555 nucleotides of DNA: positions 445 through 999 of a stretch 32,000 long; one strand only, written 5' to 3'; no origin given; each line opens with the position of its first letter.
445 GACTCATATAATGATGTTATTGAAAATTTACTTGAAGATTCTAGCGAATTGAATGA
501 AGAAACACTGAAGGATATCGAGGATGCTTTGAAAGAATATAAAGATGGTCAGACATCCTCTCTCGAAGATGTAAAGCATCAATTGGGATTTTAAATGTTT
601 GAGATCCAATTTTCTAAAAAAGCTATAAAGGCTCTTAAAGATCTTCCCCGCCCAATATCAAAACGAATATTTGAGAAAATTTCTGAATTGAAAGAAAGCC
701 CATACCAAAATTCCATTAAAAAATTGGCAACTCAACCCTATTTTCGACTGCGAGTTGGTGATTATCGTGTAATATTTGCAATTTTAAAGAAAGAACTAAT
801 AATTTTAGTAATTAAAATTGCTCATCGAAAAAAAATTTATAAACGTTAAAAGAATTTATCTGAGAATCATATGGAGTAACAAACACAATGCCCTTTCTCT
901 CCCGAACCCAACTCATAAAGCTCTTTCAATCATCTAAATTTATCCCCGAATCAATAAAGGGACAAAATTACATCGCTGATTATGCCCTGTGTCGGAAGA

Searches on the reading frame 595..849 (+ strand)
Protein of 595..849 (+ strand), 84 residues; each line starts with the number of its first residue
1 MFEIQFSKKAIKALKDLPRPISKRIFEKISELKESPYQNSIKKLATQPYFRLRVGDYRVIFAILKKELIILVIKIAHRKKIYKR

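Call 40: search_protein_families(library=pfam, proteins=[window:595-849:+], max_evalue=0.001)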
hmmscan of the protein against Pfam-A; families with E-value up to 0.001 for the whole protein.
window:595-849:+ (84 aa): 1 family
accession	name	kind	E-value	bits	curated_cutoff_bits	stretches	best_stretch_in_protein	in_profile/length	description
PF05016.21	ParE_toxin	-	3.1e-13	50.5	23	1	4-82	1-89/89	ParE toxin of type II toxin-antitoxin system, parDE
